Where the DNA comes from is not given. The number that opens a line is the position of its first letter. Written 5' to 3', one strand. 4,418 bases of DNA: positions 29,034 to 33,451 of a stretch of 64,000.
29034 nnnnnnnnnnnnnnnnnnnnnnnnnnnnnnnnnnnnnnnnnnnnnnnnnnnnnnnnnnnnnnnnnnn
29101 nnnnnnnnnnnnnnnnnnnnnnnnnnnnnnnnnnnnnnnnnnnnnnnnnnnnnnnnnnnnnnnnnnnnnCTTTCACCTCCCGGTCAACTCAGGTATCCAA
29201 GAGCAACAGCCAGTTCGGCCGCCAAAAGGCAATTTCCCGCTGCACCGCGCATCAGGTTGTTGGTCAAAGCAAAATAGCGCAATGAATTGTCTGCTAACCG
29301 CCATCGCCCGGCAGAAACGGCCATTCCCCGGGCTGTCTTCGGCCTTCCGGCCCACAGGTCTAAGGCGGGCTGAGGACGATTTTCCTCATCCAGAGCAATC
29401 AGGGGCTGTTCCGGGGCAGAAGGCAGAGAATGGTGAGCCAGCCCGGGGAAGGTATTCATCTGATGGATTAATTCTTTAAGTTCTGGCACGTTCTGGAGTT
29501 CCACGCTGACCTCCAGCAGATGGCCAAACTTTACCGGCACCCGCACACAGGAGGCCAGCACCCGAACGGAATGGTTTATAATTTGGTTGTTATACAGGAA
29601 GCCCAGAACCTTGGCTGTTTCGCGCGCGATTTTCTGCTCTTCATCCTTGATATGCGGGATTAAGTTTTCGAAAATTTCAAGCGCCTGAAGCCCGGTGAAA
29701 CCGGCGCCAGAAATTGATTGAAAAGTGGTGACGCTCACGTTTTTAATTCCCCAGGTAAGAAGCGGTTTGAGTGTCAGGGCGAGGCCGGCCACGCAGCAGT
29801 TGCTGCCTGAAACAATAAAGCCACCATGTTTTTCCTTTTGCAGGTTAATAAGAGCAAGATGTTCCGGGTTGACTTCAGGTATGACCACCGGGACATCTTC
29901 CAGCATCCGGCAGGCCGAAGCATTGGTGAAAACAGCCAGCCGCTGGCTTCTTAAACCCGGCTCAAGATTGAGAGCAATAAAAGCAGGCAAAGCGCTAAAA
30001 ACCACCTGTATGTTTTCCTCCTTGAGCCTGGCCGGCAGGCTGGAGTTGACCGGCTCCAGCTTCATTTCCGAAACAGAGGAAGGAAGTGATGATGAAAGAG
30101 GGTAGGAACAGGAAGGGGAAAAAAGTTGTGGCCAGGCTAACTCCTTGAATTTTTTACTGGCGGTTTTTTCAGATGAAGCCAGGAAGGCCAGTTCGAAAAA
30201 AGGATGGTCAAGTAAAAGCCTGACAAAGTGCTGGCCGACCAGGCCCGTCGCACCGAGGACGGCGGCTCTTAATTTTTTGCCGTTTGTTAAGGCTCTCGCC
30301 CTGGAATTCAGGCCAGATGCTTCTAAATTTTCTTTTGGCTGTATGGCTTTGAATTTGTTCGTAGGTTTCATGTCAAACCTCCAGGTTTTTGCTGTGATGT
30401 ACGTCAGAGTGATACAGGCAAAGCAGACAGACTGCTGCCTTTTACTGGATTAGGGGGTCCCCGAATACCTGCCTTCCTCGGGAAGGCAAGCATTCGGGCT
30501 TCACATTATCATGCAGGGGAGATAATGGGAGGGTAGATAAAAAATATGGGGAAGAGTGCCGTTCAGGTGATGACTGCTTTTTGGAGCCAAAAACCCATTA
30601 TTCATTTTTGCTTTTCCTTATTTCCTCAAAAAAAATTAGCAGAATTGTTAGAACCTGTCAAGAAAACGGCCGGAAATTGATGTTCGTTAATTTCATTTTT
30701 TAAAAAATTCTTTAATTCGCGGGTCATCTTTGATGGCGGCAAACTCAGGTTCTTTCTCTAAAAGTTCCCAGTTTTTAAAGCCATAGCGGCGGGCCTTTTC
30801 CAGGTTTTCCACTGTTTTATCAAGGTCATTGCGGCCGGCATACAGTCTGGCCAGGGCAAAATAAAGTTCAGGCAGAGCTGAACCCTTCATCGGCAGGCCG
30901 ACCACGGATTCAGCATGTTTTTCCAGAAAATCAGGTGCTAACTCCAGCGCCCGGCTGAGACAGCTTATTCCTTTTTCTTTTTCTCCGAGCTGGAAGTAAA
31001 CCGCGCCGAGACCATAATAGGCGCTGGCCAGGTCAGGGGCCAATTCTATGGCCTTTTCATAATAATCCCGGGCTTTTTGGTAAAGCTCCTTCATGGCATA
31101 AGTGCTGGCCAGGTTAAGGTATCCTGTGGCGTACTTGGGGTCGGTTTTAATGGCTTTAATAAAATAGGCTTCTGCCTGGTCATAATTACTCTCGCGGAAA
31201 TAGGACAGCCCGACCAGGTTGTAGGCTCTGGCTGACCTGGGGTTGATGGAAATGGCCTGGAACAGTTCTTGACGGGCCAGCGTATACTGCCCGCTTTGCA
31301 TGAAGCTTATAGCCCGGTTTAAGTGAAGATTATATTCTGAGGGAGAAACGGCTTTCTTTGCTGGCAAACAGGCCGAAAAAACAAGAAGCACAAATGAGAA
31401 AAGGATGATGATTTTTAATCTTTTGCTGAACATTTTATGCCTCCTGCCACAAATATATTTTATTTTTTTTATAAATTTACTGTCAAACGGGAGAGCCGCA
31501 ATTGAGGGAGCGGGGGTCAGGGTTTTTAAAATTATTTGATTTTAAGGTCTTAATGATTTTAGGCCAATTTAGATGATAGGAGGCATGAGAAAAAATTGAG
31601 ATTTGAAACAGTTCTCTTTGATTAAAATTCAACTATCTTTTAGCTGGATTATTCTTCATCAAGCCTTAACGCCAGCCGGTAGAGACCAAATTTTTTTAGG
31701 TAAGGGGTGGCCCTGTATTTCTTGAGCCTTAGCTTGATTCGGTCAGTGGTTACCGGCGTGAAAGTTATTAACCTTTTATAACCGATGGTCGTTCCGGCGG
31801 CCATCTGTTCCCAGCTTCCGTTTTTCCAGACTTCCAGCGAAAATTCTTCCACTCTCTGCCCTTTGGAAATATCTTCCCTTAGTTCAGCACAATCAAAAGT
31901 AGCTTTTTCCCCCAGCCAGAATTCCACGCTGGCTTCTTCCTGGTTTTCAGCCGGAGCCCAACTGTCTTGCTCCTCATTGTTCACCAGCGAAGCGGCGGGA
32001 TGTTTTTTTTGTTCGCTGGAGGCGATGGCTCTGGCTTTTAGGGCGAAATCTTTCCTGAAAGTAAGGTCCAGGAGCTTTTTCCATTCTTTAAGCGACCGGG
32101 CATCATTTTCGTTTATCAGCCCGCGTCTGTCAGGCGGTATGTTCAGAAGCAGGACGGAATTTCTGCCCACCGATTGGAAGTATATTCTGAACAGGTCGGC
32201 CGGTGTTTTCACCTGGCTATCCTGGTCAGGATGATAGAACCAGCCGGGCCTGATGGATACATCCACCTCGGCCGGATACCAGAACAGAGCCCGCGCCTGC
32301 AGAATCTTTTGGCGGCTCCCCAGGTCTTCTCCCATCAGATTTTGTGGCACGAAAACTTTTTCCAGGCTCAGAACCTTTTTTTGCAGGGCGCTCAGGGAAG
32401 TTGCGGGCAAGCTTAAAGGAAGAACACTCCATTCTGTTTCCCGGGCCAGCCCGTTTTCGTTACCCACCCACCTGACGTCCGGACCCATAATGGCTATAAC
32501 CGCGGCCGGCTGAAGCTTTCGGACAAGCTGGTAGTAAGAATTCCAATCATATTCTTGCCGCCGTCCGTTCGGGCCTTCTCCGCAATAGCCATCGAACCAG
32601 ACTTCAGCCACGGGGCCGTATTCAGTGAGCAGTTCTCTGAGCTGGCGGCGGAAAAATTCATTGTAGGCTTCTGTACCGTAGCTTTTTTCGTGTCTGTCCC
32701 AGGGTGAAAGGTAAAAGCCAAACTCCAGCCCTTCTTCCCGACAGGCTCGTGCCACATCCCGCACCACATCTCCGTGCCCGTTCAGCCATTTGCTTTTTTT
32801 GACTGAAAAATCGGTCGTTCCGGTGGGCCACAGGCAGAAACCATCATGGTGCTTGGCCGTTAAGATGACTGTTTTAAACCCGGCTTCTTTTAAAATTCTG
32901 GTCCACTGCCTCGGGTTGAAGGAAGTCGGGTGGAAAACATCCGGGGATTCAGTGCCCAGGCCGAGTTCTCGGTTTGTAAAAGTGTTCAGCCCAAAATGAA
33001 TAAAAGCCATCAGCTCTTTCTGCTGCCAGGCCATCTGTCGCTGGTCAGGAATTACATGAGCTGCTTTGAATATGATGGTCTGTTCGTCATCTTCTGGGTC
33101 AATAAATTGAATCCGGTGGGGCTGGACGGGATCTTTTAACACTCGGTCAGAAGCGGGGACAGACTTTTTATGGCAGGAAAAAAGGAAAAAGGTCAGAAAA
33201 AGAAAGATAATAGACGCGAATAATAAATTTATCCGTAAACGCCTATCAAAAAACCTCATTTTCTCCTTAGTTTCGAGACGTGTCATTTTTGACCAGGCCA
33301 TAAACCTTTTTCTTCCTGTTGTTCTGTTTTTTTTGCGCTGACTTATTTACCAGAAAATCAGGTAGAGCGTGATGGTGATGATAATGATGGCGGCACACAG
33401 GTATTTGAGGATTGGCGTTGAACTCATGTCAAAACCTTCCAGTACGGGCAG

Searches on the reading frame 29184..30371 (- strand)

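Call 7: search_protein_families(library=pfam, proteins=[window:29184-30371:-], max_evalue=0.001)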
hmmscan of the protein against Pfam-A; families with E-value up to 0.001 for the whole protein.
window:29184-30371:- (395 aa): 2 families
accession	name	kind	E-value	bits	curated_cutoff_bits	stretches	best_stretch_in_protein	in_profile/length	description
PF01118.30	Semialdhyde_dh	-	2.2e-23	83.4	26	1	35-173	1-119/121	Semialdehyde dehydrogenase, NAD binding domain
PF02774.23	Semialdhyde_dhC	-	1.2e-21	78.1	26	1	201-374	1-183/184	Semialdehyde dehydrogenase, dimerisation domain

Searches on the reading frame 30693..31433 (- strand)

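Call 53: search_protein_families(library=pfam, proteins=[window:30693-31433:-], max_evalue=0.0001)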
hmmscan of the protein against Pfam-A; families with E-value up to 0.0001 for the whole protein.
window:30693-31433:- (246 aa): 16 families
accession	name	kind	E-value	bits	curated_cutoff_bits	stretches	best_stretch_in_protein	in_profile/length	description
PF00515.34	TPR_1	-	1.4e-32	110.6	27.8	3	136-169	1-34/34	Tetratricopeptide repeat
PF07719.23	TPR_2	-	5.8e-27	92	27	3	136-168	1-33/34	Tetratricopeptide repeat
PF13181.12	TPR_8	-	3.4e-26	89.6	25.7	3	136-168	1-33/34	Tetratricopeptide repeat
PF13414.12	TPR_11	-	2.4e-21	75.6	26.8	2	118-150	10-42/42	TPR repeat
PF13432.12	TPR_16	-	1.7e-19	70.3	32.7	2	75-134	4-63/65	Tetratricopeptide repeat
PF13431.12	TPR_17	-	1.7e-19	68.8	24.4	1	124-154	1-31/34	Tetratricopeptide repeat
PF13424.12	TPR_12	-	2.6e-17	63.2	30.1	1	67-133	2-76/77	Tetratricopeptide repeat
PF13428.12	TPR_14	-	4.7e-17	61.2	23.5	0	105-144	4-43/44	Tetratricopeptide repeat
PF14559.12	TPR_19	-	5.4e-16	59.1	25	1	118-168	7-57/68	Tetratricopeptide repeat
PF13371.12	TPR_9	-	2.3e-13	50.4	35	1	111-168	4-61/73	Tetratricopeptide repeat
PF13174.12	TPR_6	-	1.5e-09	38.3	26.3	0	138-168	2-32/33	Tetratricopeptide repeat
PF13374.12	TPR_10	-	2.7e-07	30.8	27.5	0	103-131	3-31/42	Tetratricopeptide repeat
PF23914.1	TPR_CcmH_CycH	-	5.1e-07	30.1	42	0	44-93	94-146/158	Cytochrome c-type biogenesis protein H TPR domain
PF12895.13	ANAPC3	-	7.9e-07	29.7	27.2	0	28-93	18-81/82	Anaphase-promoting complex, cyclosome, subunit 3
PF13176.12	TPR_7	-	2.2e-06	27.7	27.9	0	106-136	3-33/36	Tetratricopeptide repeat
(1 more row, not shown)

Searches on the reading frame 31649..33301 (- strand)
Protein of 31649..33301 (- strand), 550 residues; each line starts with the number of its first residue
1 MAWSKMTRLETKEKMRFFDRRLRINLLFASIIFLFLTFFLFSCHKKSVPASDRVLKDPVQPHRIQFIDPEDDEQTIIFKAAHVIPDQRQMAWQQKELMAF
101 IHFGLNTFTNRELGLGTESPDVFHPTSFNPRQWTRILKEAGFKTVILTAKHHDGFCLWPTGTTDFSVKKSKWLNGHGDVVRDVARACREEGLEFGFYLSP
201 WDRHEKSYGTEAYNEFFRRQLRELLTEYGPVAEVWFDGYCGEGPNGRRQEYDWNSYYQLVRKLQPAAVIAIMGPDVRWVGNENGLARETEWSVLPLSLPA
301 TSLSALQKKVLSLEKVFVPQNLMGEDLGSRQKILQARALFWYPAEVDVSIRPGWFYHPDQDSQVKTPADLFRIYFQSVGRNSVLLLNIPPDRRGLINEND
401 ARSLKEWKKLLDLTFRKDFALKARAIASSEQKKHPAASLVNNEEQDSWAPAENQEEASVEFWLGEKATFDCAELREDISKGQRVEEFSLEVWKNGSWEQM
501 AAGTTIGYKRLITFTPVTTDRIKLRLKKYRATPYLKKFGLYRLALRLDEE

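Call 53: search_protein_families(library=pfam, proteins=[window:31649-33301:-], max_evalue=0.0001)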
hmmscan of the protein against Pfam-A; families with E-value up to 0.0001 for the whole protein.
window:31649-33301:- (550 aa): 2 families
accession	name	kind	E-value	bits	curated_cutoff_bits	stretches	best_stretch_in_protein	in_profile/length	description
PF01120.23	Alpha_L_fucos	-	1.3e-39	137.1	25.2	2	121-268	87-241/345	Alpha-L-fucosidase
PF00754.31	F5_F8_type_C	-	4.9e-10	40.1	28.2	1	426-528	3-114/127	F5/8 type C domain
